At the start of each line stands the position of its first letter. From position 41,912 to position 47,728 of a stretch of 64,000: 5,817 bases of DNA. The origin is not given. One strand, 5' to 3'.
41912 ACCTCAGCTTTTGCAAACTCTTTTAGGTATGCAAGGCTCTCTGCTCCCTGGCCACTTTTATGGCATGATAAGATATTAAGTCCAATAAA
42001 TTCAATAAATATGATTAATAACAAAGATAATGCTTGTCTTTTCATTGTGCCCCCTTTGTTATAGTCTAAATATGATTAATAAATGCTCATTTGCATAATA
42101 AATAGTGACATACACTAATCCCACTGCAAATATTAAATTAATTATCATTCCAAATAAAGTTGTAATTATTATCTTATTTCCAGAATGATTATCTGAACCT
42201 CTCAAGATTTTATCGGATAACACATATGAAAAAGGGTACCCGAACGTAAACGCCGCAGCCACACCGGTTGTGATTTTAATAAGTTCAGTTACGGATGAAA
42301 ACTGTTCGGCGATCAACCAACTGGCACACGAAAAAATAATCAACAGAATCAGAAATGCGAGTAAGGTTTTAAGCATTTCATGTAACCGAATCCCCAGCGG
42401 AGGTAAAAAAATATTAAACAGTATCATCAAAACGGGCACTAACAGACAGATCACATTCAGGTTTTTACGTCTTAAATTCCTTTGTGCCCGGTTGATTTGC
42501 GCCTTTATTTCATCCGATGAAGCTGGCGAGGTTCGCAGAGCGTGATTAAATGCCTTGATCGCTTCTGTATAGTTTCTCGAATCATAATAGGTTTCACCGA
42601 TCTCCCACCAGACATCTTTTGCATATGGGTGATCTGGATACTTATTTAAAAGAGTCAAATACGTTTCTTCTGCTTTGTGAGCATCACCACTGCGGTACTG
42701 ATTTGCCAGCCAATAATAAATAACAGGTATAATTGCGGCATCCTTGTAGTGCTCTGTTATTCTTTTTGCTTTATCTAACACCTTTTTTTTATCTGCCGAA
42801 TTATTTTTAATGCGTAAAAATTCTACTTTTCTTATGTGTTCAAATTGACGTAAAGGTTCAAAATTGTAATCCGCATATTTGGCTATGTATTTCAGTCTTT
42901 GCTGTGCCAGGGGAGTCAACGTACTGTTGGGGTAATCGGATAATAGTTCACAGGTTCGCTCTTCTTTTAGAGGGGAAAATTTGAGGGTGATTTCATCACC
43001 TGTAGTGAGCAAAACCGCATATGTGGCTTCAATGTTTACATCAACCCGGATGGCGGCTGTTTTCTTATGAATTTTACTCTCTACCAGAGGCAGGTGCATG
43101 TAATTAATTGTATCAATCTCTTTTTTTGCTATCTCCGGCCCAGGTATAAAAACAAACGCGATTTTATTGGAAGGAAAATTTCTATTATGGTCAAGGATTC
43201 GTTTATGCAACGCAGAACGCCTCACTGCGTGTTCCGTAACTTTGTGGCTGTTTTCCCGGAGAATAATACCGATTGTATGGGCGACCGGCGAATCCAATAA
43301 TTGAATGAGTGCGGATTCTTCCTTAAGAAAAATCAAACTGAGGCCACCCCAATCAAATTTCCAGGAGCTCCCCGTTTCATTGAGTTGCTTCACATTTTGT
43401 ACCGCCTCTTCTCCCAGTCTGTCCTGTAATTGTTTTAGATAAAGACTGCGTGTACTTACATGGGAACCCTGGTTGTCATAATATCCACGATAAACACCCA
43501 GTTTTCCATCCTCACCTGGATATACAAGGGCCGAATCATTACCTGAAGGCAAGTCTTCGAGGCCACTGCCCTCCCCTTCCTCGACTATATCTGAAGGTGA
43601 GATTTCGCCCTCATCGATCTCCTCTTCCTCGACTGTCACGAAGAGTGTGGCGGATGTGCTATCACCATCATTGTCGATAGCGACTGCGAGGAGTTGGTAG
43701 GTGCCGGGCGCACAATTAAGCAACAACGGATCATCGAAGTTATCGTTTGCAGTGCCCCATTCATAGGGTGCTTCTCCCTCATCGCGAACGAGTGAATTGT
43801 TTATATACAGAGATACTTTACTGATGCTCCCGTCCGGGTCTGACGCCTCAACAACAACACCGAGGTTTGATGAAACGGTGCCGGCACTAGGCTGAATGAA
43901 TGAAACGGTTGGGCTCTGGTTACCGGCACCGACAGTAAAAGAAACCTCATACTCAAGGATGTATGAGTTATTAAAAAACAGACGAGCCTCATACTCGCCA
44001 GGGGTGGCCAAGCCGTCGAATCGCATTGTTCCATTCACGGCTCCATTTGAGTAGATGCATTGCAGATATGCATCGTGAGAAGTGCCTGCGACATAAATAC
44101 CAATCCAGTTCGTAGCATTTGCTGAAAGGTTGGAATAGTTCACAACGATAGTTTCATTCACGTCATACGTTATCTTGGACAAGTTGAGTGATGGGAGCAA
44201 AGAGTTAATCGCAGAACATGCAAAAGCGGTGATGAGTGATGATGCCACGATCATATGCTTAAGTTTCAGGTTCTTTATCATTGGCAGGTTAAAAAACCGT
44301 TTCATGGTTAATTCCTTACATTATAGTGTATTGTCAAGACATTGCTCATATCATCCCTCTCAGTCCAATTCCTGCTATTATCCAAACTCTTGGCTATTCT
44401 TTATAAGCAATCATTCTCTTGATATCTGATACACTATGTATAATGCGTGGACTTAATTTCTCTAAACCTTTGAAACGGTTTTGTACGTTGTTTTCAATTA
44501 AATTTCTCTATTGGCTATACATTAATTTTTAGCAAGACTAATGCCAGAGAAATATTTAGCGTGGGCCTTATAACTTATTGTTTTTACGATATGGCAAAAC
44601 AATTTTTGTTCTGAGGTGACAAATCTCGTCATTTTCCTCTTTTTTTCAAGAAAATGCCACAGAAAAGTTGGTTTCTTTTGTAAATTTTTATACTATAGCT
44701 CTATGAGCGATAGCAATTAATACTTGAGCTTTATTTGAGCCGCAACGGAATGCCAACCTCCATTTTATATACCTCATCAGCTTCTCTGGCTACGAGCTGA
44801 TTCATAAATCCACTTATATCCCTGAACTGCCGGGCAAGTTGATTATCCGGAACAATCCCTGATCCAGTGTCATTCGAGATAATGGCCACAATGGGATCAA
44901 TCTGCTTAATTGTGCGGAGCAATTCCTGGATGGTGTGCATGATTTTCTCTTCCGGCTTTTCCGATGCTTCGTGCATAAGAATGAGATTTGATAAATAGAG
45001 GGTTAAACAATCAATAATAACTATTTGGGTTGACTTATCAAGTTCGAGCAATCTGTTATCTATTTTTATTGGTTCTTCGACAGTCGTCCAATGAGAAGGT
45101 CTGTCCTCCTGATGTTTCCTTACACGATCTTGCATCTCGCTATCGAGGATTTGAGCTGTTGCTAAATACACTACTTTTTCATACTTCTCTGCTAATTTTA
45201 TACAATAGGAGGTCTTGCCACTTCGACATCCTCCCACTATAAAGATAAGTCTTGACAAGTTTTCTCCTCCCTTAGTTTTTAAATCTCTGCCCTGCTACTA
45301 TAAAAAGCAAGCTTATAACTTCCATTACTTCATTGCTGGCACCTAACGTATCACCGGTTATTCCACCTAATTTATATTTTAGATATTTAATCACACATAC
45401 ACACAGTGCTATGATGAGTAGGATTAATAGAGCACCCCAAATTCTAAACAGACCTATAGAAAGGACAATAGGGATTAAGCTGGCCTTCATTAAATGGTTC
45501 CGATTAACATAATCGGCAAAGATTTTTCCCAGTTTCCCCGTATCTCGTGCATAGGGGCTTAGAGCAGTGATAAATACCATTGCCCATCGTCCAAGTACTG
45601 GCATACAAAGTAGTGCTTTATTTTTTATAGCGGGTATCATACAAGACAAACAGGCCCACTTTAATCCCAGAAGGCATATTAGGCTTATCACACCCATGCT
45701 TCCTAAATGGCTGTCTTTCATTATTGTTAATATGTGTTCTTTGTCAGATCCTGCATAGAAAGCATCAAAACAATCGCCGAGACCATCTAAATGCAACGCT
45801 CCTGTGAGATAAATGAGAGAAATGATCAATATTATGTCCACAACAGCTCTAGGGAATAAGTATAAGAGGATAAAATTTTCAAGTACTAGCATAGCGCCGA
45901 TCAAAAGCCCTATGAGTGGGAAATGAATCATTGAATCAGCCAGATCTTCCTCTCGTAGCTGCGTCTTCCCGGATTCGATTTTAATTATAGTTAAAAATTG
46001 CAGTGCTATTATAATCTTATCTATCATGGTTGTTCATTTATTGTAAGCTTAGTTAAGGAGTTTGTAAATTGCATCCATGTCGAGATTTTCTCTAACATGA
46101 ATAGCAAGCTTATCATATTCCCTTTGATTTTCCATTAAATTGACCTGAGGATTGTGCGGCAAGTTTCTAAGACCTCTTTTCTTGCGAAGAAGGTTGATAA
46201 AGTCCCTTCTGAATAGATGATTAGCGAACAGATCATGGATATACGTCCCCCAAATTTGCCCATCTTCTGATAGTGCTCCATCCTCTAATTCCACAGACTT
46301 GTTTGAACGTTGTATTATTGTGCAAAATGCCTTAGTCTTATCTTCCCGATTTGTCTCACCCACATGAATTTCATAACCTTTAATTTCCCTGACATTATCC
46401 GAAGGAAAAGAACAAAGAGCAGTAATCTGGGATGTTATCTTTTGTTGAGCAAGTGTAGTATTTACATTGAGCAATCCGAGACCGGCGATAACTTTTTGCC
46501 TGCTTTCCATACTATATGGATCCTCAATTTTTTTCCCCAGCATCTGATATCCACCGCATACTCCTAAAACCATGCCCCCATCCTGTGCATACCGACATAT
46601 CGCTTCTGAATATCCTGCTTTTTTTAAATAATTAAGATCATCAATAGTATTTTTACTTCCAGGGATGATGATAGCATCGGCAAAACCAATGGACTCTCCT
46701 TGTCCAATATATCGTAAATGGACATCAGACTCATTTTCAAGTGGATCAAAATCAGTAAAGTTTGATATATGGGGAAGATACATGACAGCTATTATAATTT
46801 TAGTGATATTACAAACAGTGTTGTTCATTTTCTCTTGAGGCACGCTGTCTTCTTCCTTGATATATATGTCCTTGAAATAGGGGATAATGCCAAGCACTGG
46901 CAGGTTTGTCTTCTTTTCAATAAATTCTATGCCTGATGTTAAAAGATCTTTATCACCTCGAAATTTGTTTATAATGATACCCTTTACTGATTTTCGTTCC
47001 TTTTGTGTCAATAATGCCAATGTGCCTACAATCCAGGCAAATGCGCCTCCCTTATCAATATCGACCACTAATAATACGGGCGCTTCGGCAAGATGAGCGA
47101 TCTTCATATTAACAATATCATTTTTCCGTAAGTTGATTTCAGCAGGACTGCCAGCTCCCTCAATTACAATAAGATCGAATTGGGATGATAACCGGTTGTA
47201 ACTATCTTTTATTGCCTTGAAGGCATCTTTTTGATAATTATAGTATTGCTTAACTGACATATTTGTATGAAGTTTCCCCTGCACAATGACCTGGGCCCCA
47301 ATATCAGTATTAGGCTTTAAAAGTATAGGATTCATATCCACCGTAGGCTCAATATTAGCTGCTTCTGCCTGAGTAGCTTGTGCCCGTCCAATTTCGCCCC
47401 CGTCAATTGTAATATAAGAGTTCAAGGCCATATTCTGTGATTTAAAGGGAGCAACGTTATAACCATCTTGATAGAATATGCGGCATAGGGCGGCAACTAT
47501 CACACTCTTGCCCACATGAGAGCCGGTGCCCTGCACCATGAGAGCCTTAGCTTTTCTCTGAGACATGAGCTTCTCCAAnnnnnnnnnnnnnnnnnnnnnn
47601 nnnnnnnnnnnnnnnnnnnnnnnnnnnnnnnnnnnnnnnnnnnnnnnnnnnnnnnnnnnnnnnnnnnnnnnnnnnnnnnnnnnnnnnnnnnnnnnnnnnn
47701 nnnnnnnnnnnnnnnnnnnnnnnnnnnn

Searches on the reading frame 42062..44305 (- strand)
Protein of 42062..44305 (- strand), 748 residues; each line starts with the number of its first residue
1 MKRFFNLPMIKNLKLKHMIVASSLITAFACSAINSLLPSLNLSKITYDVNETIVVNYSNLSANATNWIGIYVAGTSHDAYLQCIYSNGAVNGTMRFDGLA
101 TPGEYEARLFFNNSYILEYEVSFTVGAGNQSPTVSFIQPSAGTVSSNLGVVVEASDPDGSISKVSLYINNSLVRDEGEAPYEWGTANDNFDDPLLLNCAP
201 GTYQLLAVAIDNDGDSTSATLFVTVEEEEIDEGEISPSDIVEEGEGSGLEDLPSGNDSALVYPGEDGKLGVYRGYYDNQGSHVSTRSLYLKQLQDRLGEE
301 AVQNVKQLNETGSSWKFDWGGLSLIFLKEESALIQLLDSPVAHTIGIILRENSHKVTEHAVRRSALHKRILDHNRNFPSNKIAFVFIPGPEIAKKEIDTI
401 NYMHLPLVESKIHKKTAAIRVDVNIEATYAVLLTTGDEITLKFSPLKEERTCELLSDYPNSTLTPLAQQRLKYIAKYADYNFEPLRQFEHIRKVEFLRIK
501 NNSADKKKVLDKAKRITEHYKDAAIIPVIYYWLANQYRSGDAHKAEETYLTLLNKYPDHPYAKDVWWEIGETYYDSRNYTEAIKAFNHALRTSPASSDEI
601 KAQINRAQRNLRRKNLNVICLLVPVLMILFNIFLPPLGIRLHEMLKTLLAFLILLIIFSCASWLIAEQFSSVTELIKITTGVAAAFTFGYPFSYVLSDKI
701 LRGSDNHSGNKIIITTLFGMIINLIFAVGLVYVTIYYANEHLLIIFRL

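Call 37: search_protein_families(library=pfam, proteins=[window:42062-44305:-], max_evalue=0.00001)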
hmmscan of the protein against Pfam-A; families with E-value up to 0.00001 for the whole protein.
window:42062-44305:- (748 aa): 3 families
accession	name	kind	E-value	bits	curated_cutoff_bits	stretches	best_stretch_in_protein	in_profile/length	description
PF17957.7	Big_7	-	1.3e-09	39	24.1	1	132-187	1-58/70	Bacterial Ig domain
PF07719.23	TPR_2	-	1e-07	32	27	0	564-594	2-32/34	Tetratricopeptide repeat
PF13174.12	TPR_6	-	7.9e-06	26.6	26.3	0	530-559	3-33/33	Tetratricopeptide repeat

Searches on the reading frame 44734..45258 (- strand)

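Call 37: search_protein_families(library=pfam, proteins=[window:44734-45258:-], max_evalue=0.00001)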
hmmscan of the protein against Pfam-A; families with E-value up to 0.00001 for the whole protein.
window:44734-45258:- (175 aa): 1 family
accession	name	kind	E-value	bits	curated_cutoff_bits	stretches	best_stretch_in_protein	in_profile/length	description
PF02283.22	CobU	-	2.6e-54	183.7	27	1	5-174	1-168/168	Cobinamide kinase / cobinamide phosphate guanyltransferase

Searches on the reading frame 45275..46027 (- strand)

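Call 37: search_protein_families(library=pfam, proteins=[window:45275-46027:-], max_evalue=0.00001)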
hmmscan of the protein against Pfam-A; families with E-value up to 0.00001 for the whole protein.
window:45275-46027:- (251 aa): 1 family
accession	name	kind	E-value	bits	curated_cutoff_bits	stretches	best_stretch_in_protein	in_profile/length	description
PF02654.20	CobS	-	8.8e-55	186.5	23.2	1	8-241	1-207/207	Cobalamin-5-phosphate synthase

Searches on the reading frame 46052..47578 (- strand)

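Call 37: search_protein_families(library=pfam, proteins=[window:46052-47578:-], max_evalue=0.00001)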
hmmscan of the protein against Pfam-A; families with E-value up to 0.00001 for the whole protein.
window:46052-47578:- (509 aa): 3 families
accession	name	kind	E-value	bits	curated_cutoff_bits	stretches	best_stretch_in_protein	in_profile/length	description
PF07685.20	GATase_3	-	1.2e-59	201.7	27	1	263-454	2-194/196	CobB/CobQ-like glutamine amidotransferase domain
PF01656.29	CbiA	-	5.3e-22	78.5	25.4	1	13-241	1-118/125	CobQ/CobB/MinD/ParA nucleotide binding domain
PF13500.12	AAA_26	-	3e-21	76.6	27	1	11-237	1-193/198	AAA domain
